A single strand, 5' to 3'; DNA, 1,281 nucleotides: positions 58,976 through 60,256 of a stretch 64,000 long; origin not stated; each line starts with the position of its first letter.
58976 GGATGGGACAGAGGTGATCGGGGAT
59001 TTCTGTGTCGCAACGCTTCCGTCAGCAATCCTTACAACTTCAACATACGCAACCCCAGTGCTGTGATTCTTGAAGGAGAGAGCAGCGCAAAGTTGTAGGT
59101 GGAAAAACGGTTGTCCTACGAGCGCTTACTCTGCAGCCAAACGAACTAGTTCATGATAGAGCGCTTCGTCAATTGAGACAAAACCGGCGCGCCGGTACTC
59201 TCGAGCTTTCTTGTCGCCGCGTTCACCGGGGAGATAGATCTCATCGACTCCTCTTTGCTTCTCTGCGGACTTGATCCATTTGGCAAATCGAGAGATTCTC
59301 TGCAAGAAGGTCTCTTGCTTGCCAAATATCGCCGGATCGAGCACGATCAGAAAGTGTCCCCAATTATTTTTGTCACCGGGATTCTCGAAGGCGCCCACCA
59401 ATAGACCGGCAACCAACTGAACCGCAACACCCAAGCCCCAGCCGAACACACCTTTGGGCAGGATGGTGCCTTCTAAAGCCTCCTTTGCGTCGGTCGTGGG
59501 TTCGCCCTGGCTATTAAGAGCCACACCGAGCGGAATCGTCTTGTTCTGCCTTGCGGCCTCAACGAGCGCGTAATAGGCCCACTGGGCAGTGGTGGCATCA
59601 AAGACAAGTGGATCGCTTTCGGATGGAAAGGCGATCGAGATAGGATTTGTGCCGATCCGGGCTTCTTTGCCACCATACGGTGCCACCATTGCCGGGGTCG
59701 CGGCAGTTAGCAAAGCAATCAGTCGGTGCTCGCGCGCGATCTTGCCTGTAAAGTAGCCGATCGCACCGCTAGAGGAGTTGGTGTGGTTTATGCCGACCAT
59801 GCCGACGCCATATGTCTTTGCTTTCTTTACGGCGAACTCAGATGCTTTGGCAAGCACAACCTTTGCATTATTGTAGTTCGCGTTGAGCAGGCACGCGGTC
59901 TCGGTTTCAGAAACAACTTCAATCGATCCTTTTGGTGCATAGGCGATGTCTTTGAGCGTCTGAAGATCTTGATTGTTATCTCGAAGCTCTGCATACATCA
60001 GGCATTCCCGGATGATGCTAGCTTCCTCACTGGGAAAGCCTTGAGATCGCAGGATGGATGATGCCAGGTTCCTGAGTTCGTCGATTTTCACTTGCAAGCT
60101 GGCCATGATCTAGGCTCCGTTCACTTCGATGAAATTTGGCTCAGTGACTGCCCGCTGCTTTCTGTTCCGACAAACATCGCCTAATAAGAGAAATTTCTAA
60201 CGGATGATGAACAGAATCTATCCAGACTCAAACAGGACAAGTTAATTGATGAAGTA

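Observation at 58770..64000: Lower-GC five-gene island: NicX/M29-like, DUF1684, PanE-like reductase, DAO-type FAD dehydrogenase, Ldh2-family reductase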

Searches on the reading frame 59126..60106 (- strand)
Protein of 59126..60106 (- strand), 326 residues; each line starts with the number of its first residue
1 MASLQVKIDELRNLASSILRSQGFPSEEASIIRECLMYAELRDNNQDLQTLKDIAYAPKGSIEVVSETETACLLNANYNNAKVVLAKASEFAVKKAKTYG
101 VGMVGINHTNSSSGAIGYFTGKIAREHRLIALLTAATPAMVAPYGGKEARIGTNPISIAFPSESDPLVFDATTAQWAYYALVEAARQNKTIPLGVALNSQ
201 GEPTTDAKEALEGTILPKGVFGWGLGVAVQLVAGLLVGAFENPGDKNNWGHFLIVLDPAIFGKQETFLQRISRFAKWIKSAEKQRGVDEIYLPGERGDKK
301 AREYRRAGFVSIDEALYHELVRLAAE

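Call 3: search_protein_families(library=pfam, proteins=[window:59126-60106:-], max_evalue=0.01)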
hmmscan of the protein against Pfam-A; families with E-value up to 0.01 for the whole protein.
window:59126-60106:- (326 aa): 1 family
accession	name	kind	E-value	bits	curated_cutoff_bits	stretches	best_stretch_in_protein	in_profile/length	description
PF02615.19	Ldh_2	-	6.2e-73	246.2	38.8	1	6-320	1-332/333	Malate/L-lactate dehydrogenase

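Call 4: search_protein_families(library=ncbifam, proteins=[window:59126-60106:-], max_evalue=0.01)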
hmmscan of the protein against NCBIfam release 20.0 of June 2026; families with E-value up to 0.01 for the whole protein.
window:59126-60106:- (326 aa): 5 families
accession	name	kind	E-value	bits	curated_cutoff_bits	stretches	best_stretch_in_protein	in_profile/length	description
NF040650.1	sulfolac_dhydr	equivalog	3.6e-57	194.1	500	1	5-324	2-330/339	L-sulfolactate dehydrogenase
NF011599.0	PRK15025.1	equivalog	2e-42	145.6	356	1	5-320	2-331/349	ureidoglycolate dehydrogenase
TIGR03175.1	AllD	equivalog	7.7e-41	140.4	496.2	1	7-321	4-332/349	ureidoglycolate dehydrogenase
NF007504.0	PRK10098.1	equivalog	1.8e-34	119.1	336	1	5-324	6-341/360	malate/lactate/ureidoglycolate dehydrogenase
NF009750.0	PRK13260.1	equivalog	8.2e-22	77.7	316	1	80-320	85-329/332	3-dehydro-L-gulonate 2-dehydrogenase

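Call 8: find_encoding_contigs(protein=window:59126-60106:-, flank=10000, max_places=10)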
Protein window:59126-60106:- (326 aa): 1 contig read that carries it; 1 place shown.
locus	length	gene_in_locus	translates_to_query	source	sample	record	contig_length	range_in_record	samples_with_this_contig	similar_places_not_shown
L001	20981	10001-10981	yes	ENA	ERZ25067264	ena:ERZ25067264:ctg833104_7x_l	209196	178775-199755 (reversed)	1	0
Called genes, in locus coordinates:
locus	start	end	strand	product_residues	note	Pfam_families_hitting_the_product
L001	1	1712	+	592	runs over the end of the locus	PF02538:Hydantoinase_B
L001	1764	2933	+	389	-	PF01244:Peptidase_M19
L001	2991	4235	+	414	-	PF07690:MFS_1, PF12832:MFS_1_like (weak), PF01306:LacY_symp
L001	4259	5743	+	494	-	PF01546:Peptidase_M20, PF07687:M20_dimer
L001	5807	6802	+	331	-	PF26233:NicX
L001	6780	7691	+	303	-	PF07920:DUF1684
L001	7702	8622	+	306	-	PF02558:ApbA, PF08546:ApbA_C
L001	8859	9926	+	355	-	PF01266:DAO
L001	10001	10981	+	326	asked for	PF02615:Ldh_2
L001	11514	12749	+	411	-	PF01425:Amidase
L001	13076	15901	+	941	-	PF13428:TPR_14 (faint), PF13435:Cytochrome_C554 (weak), PF14559:TPR_19, PF13432:TPR_16 (weak), PF14559:TPR_19, PF23914:TPR_CcmH_CycH, PF13432:TPR_16, PF14559:TPR_19 (weak), +11 more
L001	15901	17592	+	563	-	PF01839:FG-GAP (faint), PF13517:FG-GAP_3, PF07593:UnbV_ASPIC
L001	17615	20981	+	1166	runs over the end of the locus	PF00515:TPR_1 (weak), PF07719:TPR_2 (weak), PF13432:TPR_16, PF23914:TPR_CcmH_CycH (weak), PF14559:TPR_19 (weak), PF00515:TPR_1, PF13517:FG-GAP_3, PF07593:UnbV_ASPIC, +11 more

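Call 17: find_homologous_proteins(query=L001:6-1712:+, max_evalue=1e-20)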
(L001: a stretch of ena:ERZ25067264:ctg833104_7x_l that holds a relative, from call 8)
Query L001:6-1712:+ (568 aa): 112 proteins with E <= 1e-20 among 8000 candidates.
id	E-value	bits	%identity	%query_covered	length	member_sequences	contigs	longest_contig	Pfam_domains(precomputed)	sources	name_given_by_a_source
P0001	0.0e+0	1298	100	100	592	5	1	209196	PF02538.20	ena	-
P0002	1.3e-267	907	69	99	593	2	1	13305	PF02538.20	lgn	-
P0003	7.5e-267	905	69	99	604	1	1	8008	PF02538.20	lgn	-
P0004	1.4e-263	894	68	99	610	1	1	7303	PF02538.20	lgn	-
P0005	2.1e-263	893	68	99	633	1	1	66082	PF02538.20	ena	-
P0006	4.1e-169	582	49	98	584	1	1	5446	PF02538.20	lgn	-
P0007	1.4e-157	544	46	100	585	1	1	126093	PF02538.20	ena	-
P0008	1.5e-156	541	45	99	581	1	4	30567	PF02538.20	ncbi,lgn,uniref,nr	ncbi:MAG: hydantoinase B/oxoprolinase family protein [Mycolicibacterium hassiacum]|uniref:hydantoina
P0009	6.1e-156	539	45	99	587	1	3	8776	PF02538.20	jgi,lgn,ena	jgi:N-methylhydantoinase B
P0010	2.0e-154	534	44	99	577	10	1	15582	PF02538.20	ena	-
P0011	6.4e-154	532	45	99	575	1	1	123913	PF02538.20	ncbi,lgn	-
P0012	6.6e-154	532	45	99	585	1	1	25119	PF02538.20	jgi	jgi:N-methylhydantoinase B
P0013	2.1e-153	530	44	99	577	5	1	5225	PF02538.20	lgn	-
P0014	2.4e-153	530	44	99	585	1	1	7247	PF02538.20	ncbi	-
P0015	4.8e-153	529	44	99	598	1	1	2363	PF02538.20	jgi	jgi:N-methylhydantoinase B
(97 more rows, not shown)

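Call 18: find_encoding_contigs(protein=P0001, flank=10000, max_places=3)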
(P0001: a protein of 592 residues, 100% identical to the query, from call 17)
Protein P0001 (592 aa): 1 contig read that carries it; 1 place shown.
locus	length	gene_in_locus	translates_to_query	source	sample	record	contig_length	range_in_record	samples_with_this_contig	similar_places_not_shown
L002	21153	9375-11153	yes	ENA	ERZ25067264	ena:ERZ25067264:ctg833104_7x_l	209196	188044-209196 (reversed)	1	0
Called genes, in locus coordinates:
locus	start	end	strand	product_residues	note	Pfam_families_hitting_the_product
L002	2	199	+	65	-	?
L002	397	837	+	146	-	PF01471:PG_binding_1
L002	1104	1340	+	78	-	PF13309:HTH_22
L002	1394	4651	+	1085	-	PF13620:CarboxypepD_reg, PF25183:OMP_b-brl_4, PF00593:TonB_dep_Rec_b-barrel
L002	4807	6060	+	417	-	PF01321:Creatinase_N, PF00557:Peptidase_M24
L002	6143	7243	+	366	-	PF01321:Creatinase_N, PF00557:Peptidase_M24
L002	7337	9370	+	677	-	PF05378:Hydant_A_N, PF01968:Hydantoinase_A, PF19278:Hydant_A_C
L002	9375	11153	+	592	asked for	PF02538:Hydantoinase_B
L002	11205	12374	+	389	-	PF01244:Peptidase_M19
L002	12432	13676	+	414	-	PF07690:MFS_1, PF12832:MFS_1_like (weak), PF01306:LacY_symp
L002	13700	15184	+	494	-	PF01546:Peptidase_M20, PF07687:M20_dimer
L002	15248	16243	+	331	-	PF26233:NicX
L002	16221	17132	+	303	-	PF07920:DUF1684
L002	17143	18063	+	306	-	PF02558:ApbA, PF08546:ApbA_C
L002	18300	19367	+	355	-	PF01266:DAO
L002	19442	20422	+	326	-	PF02615:Ldh_2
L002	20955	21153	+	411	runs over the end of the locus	PF01425:Amidase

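Call 19: find_encoding_contigs(protein=P0005, flank=10000, max_places=3)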
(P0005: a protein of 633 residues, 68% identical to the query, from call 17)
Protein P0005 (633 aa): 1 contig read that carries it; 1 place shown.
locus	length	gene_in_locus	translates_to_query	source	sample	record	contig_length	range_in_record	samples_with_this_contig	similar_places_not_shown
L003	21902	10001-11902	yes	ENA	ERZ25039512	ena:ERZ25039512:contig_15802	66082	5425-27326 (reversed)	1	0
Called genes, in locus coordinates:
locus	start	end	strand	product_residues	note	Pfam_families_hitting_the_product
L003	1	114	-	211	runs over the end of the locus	PF08348:PAS_6, PF13309:HTH_22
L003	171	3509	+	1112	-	PF13620:CarboxypepD_reg, PF25183:OMP_b-brl_4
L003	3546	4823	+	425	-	PF01321:Creatinase_N (weak), PF00557:Peptidase_M24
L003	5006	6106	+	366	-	PF01321:Creatinase_N, PF00557:Peptidase_M24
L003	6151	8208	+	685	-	PF05378:Hydant_A_N, PF01968:Hydantoinase_A, PF19278:Hydant_A_C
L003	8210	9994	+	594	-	PF02538:Hydantoinase_B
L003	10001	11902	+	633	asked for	PF02538:Hydantoinase_B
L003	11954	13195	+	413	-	PF01244:Peptidase_M19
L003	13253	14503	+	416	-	PF01306:LacY_symp (faint), PF07690:MFS_1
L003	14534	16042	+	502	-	PF01546:Peptidase_M20, PF07687:M20_dimer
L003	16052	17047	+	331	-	PF26233:NicX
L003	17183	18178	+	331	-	PF05544:Pro_racemase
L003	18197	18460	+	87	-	PF02627:CMD (weak)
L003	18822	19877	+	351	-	PF08100:Dimerisation, PF08241:Methyltransf_11 (faint), PF00891:Methyltransf_2, PF13489:Methyltransf_23 (weak), PF08242:Methyltransf_12 (weak), PF13649:Methyltransf_25, PF13847:Methyltransf_31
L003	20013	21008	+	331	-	PF02423:OCD_Mu_crystall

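Call 20: find_encoding_contigs(protein=P0002, flank=10000, max_places=3)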
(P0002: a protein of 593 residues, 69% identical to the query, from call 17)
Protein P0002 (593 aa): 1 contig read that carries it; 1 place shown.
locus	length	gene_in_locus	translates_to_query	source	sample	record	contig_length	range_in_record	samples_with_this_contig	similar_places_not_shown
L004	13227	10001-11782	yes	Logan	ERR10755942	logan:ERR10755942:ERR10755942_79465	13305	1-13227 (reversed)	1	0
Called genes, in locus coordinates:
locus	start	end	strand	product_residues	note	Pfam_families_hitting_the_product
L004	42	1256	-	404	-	PF01321:Creatinase_N, PF00557:Peptidase_M24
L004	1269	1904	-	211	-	PF08348:PAS_6, PF13309:HTH_22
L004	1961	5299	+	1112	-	PF13620:CarboxypepD_reg, PF25183:OMP_b-brl_4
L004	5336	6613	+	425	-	PF01321:Creatinase_N (weak), PF00557:Peptidase_M24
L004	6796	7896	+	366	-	PF01321:Creatinase_N, PF00557:Peptidase_M24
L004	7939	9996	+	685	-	PF05378:Hydant_A_N, PF01968:Hydantoinase_A, PF19278:Hydant_A_C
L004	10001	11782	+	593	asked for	PF02538:Hydantoinase_B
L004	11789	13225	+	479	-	?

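Call 25: find_related_loci(query=window:59126-60106:-, collection=metagenome_contigs, flank=10000)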
Query window:59126-60106:- (326 aa) in metagenome_contigs; peptide patterns used: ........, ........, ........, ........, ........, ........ (x = any residue, [..] = any of these).
234 stretches matched a pattern; 9 encode a relative of the query (tblastn E <= 1e-3); 9 distinct loci.
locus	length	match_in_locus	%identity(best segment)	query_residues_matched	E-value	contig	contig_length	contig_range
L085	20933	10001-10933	28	5-295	3e-33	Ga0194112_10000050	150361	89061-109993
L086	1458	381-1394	26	6-324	2e-33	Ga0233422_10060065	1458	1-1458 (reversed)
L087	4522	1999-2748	28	61-295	7e-25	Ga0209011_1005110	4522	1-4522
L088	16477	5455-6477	26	2-324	9e-24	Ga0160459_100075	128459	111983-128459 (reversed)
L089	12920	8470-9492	26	2-324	4e-23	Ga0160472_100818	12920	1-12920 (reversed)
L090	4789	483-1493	24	1-320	7e-22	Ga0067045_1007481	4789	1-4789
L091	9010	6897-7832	24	2-306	9e-18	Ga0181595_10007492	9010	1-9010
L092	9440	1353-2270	23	6-307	2e-17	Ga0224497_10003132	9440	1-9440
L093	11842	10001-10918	23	6-307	2e-17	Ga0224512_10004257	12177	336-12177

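Call 31: find_homologous_proteins(query=L001:5807-6802:+, max_evalue=1e-10)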
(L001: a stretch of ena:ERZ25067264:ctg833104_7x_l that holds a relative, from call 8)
Query L001:5807-6802:+ (331 aa): 26 proteins with E <= 1e-10 among 2831 candidates.
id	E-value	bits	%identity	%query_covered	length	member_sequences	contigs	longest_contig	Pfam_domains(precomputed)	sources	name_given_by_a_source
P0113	5.2e-220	747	100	100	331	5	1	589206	PF26233.1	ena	-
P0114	2.1e-145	502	66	100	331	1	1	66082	PF26233.1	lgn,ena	-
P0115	3.4e-97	344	50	98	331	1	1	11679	PF26233.1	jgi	jgi:2,5-dihydroxypyridine 5,6-dioxygenase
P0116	4.1e-89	317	47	100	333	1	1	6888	PF26233.1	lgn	-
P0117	2.3e-88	315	45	100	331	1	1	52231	PF26233.1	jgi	jgi:2,5-dihydroxypyridine 5,6-dioxygenase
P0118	1.4e-87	312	49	100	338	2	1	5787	PF26233.1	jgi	jgi:2,5-dihydroxypyridine 5,6-dioxygenase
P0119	1.8e-87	312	46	98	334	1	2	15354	PF26233.1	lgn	-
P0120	2.6e-87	311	48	100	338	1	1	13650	PF26233.1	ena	-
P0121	3.2e-86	308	47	100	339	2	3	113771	PF26233.1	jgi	jgi:2,5-dihydroxypyridine 5,6-dioxygenase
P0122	3.3e-86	308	44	100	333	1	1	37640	PF26233.1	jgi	jgi:2,5-dihydroxypyridine 5,6-dioxygenase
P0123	1.5e-85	305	47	100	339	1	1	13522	PF26233.1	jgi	jgi:2,5-dihydroxypyridine 5,6-dioxygenase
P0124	2.2e-85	305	46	98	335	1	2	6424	PF26233.1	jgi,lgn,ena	-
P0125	2.4e-85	305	45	100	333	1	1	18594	PF26233.1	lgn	-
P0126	7.3e-84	300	42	100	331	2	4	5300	PF26233.1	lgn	-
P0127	1.3e-83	299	44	100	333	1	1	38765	PF26233.1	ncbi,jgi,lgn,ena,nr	ncbi:MAG TPA: hypothetical protein VFD70_05335 [Anaerolineae bacterium]|nr:hypothetical protein [Ana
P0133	5.1e-74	268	42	98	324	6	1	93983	PF26233.1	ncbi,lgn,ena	-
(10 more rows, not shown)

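Call 32: find_encoding_contigs(protein=P0113, flank=10000, max_places=10)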
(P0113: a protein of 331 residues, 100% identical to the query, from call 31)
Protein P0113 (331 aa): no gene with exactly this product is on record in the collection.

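Call 37: search_protein_families(library=pfam, proteins=[L002:2-199:+, L002:397-837:+, L002:1104-1340:+, L002:4807-6060:+, L002:6143-7243:+, L002:11205-12374:+, L002:13700-15184:+, L002:15248-16243:+], max_evalue=0.01)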
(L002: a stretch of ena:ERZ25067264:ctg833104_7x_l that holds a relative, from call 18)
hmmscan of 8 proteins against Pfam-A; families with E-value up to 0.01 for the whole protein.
L002:2-199:+ (65 aa): 2 families
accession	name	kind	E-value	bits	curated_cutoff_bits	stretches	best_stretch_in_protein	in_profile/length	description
PF13683.12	rve_3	-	4.2e-17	62.1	26.5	1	1-44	24-67/67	Integrase core domain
PF13333.12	rve_2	-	0.00012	22.6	22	1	1-42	5-46/56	Integrase core domain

L002:397-837:+ (146 aa): 1 family
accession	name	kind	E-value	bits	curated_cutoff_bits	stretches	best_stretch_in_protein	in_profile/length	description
PF01471.23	PG_binding_1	-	1e-09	38.8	23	1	19-57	2-40/57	Putative peptidoglycan binding domain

L002:1104-1340:+ (78 aa): 1 family
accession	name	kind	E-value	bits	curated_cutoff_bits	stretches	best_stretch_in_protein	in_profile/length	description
PF13309.12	HTH_22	-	1.9e-14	53.9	29.6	1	2-58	6-62/63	HTH domain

L002:4807-6060:+ (417 aa): 2 families
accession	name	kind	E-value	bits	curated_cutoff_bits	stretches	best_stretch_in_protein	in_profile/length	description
PF00557.29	Peptidase_M24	-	6.2e-29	101.7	23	1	181-399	1-208/208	Metallopeptidase family M24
PF01321.24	Creatinase_N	-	4.1e-09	37.5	22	1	25-169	1-123/128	Creatinase/Prolidase N-terminal domain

L002:6143-7243:+ (366 aa): 2 families
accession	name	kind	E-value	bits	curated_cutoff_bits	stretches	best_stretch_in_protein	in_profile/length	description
PF00557.29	Peptidase_M24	-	2.7e-38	132.3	23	1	149-348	2-208/208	Metallopeptidase family M24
PF01321.24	Creatinase_N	-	5.3e-15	56.5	22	1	4-141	3-128/128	Creatinase/Prolidase N-terminal domain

L002:11205-12374:+ (389 aa): 1 family
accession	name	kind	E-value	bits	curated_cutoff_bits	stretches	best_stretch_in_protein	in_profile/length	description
PF01244.27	Peptidase_M19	-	3.8e-70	237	26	1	131-385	88-318/319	Membrane dipeptidase (Peptidase family M19)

L002:13700-15184:+ (494 aa): 2 families
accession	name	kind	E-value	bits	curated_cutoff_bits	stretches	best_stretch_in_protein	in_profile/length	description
PF01546.33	Peptidase_M20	-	1.3e-13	51.8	24.6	1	88-465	2-191/206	Peptidase family M20/M25/M40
PF07687.19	M20_dimer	-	3.5e-09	37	21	1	235-384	16-103/107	Peptidase dimerisation domain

L002:15248-16243:+ (331 aa): 0 families

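Call 39: list_cluster_members(proteins=[L002:1104-1340:+, L002:397-837:+, L002:1394-4651:+, L002:4807-6060:+, L002:6143-7243:+, L002:2-199:+])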
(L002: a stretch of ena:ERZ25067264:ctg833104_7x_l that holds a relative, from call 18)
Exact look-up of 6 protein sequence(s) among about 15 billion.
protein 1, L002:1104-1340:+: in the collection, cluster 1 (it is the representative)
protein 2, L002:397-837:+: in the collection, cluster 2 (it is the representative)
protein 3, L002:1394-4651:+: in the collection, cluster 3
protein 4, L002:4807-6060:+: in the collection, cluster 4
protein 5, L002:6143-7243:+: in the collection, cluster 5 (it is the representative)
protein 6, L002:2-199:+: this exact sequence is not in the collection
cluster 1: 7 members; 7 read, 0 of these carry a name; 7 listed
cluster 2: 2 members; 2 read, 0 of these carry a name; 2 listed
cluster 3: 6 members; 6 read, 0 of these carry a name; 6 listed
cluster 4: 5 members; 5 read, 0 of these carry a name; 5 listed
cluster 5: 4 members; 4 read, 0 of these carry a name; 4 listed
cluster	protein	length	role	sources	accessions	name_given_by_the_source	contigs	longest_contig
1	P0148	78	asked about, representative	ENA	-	-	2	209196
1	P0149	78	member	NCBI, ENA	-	-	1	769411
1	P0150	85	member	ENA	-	-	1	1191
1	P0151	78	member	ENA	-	-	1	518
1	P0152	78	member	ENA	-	-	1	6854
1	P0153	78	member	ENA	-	-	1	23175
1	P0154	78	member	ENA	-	-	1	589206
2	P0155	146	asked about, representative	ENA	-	-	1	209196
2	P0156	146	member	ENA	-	-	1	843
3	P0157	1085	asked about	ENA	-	-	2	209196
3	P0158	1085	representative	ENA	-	-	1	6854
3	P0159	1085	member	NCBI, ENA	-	-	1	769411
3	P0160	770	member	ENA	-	-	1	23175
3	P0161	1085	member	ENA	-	-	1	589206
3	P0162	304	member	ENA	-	-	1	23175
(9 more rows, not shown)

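Call 41: find_homologous_proteins(query=L002:1104-1340:+, max_evalue=0.00001)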
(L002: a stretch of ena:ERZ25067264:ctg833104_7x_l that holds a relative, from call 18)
Query L002:1104-1340:+ (78 aa): 1 proteins with E <= 0.00001 among 1 candidates.
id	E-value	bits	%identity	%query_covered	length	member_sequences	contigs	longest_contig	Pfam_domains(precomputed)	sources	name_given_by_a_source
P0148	3.1e-41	155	100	100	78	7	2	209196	PF13309.13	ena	-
